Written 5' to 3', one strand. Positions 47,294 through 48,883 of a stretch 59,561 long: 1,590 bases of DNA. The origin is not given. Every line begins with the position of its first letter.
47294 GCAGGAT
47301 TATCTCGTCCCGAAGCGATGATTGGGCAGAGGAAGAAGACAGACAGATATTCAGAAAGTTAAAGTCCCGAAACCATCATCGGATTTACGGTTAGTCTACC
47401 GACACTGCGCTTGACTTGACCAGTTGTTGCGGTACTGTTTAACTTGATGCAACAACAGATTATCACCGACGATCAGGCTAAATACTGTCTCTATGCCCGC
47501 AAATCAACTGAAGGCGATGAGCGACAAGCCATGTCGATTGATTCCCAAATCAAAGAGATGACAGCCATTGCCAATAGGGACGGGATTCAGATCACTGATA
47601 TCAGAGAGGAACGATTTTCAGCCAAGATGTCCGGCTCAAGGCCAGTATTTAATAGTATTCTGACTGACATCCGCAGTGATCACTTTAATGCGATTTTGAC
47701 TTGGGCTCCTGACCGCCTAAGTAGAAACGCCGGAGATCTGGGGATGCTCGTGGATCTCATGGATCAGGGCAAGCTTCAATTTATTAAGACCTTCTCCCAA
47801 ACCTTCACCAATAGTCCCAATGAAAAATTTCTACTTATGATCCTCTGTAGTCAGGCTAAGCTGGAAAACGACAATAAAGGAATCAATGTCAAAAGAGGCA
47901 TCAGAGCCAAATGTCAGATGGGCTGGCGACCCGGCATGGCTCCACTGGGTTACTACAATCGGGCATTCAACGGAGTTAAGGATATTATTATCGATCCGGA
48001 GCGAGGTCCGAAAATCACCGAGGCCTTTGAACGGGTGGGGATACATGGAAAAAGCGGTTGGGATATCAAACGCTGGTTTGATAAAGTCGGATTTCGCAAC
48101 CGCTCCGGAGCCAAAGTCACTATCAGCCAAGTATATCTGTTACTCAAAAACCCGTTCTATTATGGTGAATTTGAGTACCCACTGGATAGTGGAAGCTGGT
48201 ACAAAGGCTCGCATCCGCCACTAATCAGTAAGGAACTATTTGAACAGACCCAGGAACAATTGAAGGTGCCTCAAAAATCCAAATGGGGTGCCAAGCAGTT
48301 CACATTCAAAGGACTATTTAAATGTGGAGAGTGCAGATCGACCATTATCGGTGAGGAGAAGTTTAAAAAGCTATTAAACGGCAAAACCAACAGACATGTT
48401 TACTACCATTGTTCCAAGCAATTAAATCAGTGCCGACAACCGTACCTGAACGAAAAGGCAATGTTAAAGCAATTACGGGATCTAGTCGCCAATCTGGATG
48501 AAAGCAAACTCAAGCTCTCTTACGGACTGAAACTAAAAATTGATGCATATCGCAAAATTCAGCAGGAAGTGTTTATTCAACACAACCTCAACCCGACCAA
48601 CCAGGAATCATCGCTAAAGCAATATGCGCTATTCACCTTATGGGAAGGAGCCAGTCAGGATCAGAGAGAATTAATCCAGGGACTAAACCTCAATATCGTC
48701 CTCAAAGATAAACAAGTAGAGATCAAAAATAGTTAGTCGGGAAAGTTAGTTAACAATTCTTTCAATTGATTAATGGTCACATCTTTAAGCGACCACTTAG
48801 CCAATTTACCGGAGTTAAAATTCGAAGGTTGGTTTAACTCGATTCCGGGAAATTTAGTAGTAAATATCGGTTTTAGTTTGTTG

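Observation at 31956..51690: A retron reverse-transcriptase gene split in mid-motif by an 18.7 kb serine-recombinase element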

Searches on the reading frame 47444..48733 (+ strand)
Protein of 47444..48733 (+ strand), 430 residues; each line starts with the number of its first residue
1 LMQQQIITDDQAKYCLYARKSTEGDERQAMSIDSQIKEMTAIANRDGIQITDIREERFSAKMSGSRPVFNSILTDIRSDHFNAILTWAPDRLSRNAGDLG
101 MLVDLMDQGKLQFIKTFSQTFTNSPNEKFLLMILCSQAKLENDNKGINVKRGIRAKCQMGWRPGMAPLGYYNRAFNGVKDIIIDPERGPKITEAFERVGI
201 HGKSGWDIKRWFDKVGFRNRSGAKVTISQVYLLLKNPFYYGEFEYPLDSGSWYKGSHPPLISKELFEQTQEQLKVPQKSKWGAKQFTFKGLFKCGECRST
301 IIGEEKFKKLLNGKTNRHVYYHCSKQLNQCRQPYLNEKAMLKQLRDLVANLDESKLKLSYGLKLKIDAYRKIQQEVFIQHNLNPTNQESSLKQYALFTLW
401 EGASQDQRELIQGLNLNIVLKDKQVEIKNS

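Call 7: search_protein_families(library=pfam, proteins=[window:47444-48733:+], max_evalue=0.01)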
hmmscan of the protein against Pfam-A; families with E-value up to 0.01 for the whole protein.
window:47444-48733:+ (430 aa): 3 families
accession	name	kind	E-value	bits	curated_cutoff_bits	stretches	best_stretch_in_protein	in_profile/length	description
PF00239.26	Resolvase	-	5.1e-22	79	23.3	1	16-160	3-143/145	Resolvase, N terminal domain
PF07508.19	Recombinase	-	1e-11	45.4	21.1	1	186-274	2-100/102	Recombinase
PF13408.12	Zn_ribbon_recom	-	4.5e-06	27.4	25.3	1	288-340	2-49/58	Recombinase zinc beta ribbon domain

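Call 14: find_homologous_proteins(query=window:47444-48733:+)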
Query window:47444-48733:+ (430 aa): 8000 proteins with E <= 0.001 among 8000 candidates; the best 120 are listed.
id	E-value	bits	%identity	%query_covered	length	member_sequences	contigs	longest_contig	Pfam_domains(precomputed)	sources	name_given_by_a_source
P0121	1.8e-291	984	100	100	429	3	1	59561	PF07508.20,PF00239.27,PF13408.13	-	-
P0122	4.0e-210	716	72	97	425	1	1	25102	PF07508.20,PF00239.27,PF13408.13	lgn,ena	-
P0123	5.1e-173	594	59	100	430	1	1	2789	PF07508.20,PF00239.27,PF13408.13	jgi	-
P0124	1.1e-172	593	59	99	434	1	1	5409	PF07508.20,PF00239.27,PF13408.13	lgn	-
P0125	5.4e-172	591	61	99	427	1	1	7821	PF07508.20,PF00239.27,PF13408.13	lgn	-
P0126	8.6e-172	590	58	99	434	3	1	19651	PF07508.20,PF00239.27,PF13408.13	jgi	-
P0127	4.7e-171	588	61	97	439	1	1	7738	PF07508.20,PF00239.27,PF13408.13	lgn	-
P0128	2.2e-170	586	60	97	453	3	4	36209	PF07508.20,PF00239.27,PF13408.13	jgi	-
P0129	1.4e-169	583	59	99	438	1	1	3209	PF07508.20,PF00239.27,PF13408.13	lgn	-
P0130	1.9e-168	579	59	98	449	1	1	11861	PF07508.20,PF00239.27,PF13408.13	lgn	-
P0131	2.4e-168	579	60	99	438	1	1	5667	PF07508.20,PF00239.27,PF13408.13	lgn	-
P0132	2.6e-168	579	57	98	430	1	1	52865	PF07508.20,PF00239.27,PF13408.13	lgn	-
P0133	4.0e-168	578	60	97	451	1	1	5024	PF07508.20,PF00239.27,PF13408.13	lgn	-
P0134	6.1e-168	578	59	97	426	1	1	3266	PF07508.20,PF00239.27,PF13408.13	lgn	-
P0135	2.2e-167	576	60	99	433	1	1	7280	PF07508.20,PF00239.27,PF13408.13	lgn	-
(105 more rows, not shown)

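Call 15: find_encoding_contigs(protein=P0122, flank=10000, max_places=3)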
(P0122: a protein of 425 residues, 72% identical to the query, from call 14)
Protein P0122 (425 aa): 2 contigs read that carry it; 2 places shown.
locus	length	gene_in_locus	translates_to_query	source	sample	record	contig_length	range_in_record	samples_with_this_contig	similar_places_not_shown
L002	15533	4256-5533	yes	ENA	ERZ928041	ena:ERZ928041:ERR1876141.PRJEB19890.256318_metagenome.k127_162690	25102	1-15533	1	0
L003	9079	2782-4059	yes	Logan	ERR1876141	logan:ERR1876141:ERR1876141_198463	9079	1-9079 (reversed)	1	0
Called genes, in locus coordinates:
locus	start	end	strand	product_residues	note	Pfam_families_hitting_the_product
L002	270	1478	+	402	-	PF22679:T1R_D3-like, PF12008:EcoR124_C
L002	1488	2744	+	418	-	PF09903:DUF2130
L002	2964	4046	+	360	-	-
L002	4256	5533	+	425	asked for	PF00239:Resolvase, PF07508:Recombinase, PF13408:Zn_ribbon_recom (weak)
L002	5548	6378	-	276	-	-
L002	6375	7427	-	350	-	PF02463:SMC_N (faint), PF13304:AAA_21, PF13175:AAA_15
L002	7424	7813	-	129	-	-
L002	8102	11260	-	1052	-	PF02384:N6_Mtase, PF07669:Eco57I (weak), PF18135:Type_ISP_C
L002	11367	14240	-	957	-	-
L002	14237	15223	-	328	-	PF13289:SIR2_2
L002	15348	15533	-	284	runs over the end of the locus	-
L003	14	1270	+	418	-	PF09903:DUF2130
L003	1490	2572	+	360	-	-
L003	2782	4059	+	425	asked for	PF00239:Resolvase, PF07508:Recombinase, PF13408:Zn_ribbon_recom (weak)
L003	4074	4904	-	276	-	-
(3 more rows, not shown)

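Call 18: find_related_loci(query=A2, collection=genome_contigs, flank=10000)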
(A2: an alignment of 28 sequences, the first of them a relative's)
Query A2 (429 aa) in genome_contigs; peptide patterns used: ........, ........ (x = any residue, [..] = any of these).
600 stretches matched a pattern (row limit reached: there are more); 583 encode a relative of the query (tblastn E <= 1e-3); the best 80 are kept; 80 distinct loci.
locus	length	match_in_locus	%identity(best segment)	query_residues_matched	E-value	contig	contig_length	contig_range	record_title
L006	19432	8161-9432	57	1-424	9e-169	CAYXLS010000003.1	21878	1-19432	MAG TPA_asm: uncultured Gammaproteobacteria bacterium isolate SRP192927_co7_326 genome assembly, contig: NODE_4156_lengt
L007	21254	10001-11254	57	11-424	3e-167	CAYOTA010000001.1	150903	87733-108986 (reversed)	MAG TPA_asm: uncultured Gammaproteobacteria bacterium isolate SRP302895_co1_52 genome assembly, contig: NODE_215_length_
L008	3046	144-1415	57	4-424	8e-175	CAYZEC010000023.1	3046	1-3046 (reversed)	MAG TPA_asm: uncultured Candidatus Saccharibacteria bacterium isolate SRP067234_co1_48 genome assembly, contig: k99_7506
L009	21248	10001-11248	57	13-424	8e-164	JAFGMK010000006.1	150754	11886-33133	MAG: Candidatus Paceibacterota bacterium isolate Zod_Metabat.464 k87_1261250, whole genome shotgun sequence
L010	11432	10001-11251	56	12-424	4e-163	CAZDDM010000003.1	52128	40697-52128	MAG TPA_asm: uncultured Gammaproteobacteria bacterium isolate SRP093185_co1_196 genome assembly, contig: NODE_258_length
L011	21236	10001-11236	58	13-422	5e-162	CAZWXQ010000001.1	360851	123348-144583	MAG TPA_asm: uncultured Gammaproteobacteria bacterium isolate SRP292972_co3_100 genome assembly, contig: NODE_31_length_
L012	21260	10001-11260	57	5-422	1e-161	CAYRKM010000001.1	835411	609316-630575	MAG TPA_asm: uncultured Gammaproteobacteria bacterium isolate SRP292972_co1_108 genome assembly, contig: NODE_7_length_8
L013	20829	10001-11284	52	1-424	2e-161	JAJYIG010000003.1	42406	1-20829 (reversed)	MAG: bacterium isolate DBS2-1.bin114 NODE_1495_length_42406_cov_3.380047, whole genome shotgun sequence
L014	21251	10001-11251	56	12-424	5e-160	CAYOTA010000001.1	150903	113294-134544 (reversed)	MAG TPA_asm: uncultured Gammaproteobacteria bacterium isolate SRP302895_co1_52 genome assembly, contig: NODE_215_length_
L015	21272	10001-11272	54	2-424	3e-160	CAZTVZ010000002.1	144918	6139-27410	MAG TPA_asm: uncultured Gammaproteobacteria bacterium isolate binchicken_co27_378 genome assembly, contig: NODE_144_leng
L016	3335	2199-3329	61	1-376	2e-167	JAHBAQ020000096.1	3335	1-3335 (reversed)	MAG: Candidatus Shapirobacteria bacterium isolate AQU-07 c_000000035716, whole genome shotgun sequence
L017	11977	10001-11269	56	6-424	7e-160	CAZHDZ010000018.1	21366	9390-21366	MAG TPA_asm: uncultured Gammaproteobacteria bacterium isolate SRP286056_co1_222 genome assembly, contig: NODE_2896_lengt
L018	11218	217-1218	68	10-342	8e-159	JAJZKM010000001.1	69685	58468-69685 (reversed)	MAG: bacterium isolate MAS1.bin23 NODE_187_length_69685_cov_11.207841, whole genome shotgun sequence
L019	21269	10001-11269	54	1-426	1e-157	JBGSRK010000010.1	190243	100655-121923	MAG: Patescibacteria group bacterium isolate JTS-AC356 k141_3868108, whole genome shotgun sequence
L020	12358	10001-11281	54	1-424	6e-158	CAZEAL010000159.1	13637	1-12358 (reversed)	MAG TPA_asm: uncultured Candidatus Saccharibacteria bacterium isolate binchicken_co169_150 genome assembly, contig: k99_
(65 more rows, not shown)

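Call 21: find_encoding_contigs(protein=P0242, flank=10000, max_places=3)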
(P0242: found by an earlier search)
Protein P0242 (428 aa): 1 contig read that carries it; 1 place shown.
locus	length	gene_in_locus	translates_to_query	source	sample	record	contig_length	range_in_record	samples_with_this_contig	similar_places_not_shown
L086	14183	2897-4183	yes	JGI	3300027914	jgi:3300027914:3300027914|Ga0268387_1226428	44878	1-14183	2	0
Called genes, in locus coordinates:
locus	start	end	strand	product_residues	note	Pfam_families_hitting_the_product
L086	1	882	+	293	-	?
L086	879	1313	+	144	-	-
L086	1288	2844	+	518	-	-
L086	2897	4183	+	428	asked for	PF00239:Resolvase, PF07508:Recombinase, PF13408:Zn_ribbon_recom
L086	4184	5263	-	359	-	-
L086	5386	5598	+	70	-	PF13560:HTH_31, PF12844:HTH_19, PF13443:HTH_26 (weak), PF01381:HTH_3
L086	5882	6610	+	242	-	PF12146:Hydrolase_4 (faint)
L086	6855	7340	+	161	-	PF00583:Acetyltransf_1, PF13673:Acetyltransf_10 (weak), PF13508:Acetyltransf_7 (weak)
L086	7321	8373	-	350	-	PF21508:MenC_N (weak), PF13378:MR_MLE_C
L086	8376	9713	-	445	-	-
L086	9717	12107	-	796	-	PF18130:ATPgrasp_N (weak), PF02222:ATP-grasp (weak), PF02655:ATP-grasp_3, PF02786:CPSase_L_D2 (weak), PF08443:RimK (weak), PF07478:Dala_Dala_lig_C (weak), PF13535:ATP-grasp_4, PF07478:Dala_Dala_lig_C, +3 more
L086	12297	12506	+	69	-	-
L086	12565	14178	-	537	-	PF12895:ANAPC3, PF00515:TPR_1 (weak), PF07719:TPR_2 (weak), PF13414:TPR_11, PF13432:TPR_16, PF13424:TPR_12 (weak), PF00515:TPR_1, PF13181:TPR_8 (weak), +7 more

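Call 22: find_encoding_contigs(protein=P0244, flank=5000, max_places=3)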
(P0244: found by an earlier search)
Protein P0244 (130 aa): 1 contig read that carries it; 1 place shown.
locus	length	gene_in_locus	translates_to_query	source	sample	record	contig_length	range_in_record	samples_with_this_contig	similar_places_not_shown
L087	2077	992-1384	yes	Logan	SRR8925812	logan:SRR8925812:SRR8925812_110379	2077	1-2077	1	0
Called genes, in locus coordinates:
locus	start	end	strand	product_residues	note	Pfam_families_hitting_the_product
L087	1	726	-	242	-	?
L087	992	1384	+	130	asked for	PF00078:RVT_1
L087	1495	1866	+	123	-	PF00078:RVT_1 (weak)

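Call 28: find_encoding_contigs(protein=P0121, flank=1000, max_places=5)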
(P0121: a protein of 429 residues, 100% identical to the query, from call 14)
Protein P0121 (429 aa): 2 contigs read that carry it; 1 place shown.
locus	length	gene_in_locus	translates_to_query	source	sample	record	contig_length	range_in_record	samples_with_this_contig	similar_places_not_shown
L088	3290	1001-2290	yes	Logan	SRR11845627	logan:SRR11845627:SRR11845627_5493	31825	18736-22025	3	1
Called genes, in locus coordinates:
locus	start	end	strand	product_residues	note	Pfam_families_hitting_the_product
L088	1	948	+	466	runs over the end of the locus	PF17289:Terminase_6C (weak)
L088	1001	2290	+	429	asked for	PF00239:Resolvase, PF07508:Recombinase, PF13408:Zn_ribbon_recom (weak)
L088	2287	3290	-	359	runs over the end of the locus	-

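Call 31: find_encoding_contigs(protein=P0256, flank=10000, max_places=3)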
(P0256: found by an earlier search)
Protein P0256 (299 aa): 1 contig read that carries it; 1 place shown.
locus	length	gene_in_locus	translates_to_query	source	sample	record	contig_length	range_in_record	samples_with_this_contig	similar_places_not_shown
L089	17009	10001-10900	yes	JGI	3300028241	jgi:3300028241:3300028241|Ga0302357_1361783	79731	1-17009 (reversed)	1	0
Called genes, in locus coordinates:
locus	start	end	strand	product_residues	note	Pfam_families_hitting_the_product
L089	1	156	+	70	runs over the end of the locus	-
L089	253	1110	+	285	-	PF00892:EamA, PF03151:TPT (weak), PF00892:EamA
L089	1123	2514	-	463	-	-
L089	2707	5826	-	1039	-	-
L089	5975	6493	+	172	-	-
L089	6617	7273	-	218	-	PF04773:FecR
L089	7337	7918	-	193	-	-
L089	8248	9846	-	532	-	-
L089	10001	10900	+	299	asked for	PF01402:RHH_1 (weak)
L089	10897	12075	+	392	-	PF14082:SduA_C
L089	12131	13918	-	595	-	PF01935:DUF87, PF13401:AAA_22 (faint)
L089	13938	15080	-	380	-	PF09376:NurA (weak)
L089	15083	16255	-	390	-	PF14236:DruA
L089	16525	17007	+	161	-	?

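Call 32: find_encoding_contigs(protein=P0254, flank=8000, max_places=3)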
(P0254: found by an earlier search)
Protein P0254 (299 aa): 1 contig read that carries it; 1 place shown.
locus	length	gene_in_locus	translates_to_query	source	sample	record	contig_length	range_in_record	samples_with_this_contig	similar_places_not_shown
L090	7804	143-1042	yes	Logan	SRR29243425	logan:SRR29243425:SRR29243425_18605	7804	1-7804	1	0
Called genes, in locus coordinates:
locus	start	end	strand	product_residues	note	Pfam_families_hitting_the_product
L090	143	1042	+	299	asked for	PF01402:RHH_1 (weak)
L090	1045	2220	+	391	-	PF14082:SduA_C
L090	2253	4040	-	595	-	PF01935:DUF87, PF13401:AAA_22 (faint)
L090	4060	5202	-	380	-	-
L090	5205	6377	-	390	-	PF14236:DruA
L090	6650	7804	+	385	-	?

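Call 54: search_protein_families(library=phrogs, proteins=[window:47444-48733:+], max_evalue=0.001)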
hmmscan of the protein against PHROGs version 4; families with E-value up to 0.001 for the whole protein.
window:47444-48733:+ (430 aa): 2 families
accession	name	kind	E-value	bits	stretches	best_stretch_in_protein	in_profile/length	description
phrog_95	-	integration and excision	8.6e-58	197.4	1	6-356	82-445/651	integrase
phrog_125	-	DNA, RNA and nucleotide metabolism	3e-19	70.5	1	9-272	17-247/254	DNA invertase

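Call 61: search_protein_families(library=ncbifam, proteins=[window:47444-48733:+], max_evalue=0.00001)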
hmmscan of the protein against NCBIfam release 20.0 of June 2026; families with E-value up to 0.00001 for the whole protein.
window:47444-48733:+ (430 aa): 6 families
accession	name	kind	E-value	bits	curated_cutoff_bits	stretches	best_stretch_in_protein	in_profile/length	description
NF047343.1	SCCmet_CcrB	equivalog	5.5e-30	104.5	900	1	12-329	7-337/542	cassette chromosome recombinase CcrB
NF041201.1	recomb_XisF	equivalog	1.1e-19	70.7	375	1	17-332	4-336/465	fdxN element excision recombinase XisF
NF047347.1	SCCmet_CcrC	equivalog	1e-15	57.3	900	1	12-324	3-337/558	cassette chromosome recombinase CcrC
NF047344.1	SCCmet_CcrA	equivalog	1.9e-14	53.7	700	1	17-332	7-301/442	cassette chromosome recombinase CcrA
NF049883.1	resolv_YneB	equivalog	4.4e-10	39.4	175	1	15-164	3-150/211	YneB family resolvase-like protein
NF033518.0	transpos_IS607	equivalog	1.5e-06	27.9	110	1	8-95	50-133/187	IS607 family transposase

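Call 69: find_encoding_contigs(protein=P0243, flank=1500, max_places=6)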
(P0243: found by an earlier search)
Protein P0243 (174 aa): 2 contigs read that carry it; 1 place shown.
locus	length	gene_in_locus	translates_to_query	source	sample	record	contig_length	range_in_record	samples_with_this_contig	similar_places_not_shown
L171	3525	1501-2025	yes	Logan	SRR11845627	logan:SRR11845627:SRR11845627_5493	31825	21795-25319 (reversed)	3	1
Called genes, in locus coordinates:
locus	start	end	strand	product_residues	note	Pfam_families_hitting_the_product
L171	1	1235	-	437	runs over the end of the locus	PF00437:T2SSE, PF25199:nSTAND_NTPase5 (weak)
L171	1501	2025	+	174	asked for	PF00078:RVT_1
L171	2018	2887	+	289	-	-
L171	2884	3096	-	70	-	PF13560:HTH_31, PF12844:HTH_19, PF13443:HTH_26 (weak), PF01381:HTH_3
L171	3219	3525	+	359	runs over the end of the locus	-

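Call 70: find_encoding_contigs(protein=P0251, flank=1500, max_places=6)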
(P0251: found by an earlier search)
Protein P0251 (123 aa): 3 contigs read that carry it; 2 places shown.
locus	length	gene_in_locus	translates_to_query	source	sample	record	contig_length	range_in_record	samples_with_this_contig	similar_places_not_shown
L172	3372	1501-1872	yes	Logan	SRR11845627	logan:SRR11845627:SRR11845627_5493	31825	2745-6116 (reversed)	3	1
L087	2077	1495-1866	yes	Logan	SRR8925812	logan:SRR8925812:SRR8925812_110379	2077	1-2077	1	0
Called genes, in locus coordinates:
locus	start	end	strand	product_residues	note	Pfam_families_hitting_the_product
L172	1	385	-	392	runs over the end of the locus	PF14082:SduA_C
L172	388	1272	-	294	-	PF01402:RHH_1 (weak)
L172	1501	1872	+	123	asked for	PF00078:RVT_1 (weak)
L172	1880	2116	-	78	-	-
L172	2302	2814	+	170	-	PF04229:GrpB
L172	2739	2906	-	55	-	-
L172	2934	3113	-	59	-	-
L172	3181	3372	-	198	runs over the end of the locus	PF02353:CMAS (weak), PF07021:MetW (weak), PF08241:Methyltransf_11, PF08242:Methyltransf_12, PF13489:Methyltransf_23, PF13649:Methyltransf_25, PF13847:Methyltransf_31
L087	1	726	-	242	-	?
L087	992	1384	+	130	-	PF00078:RVT_1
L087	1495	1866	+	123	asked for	PF00078:RVT_1 (weak)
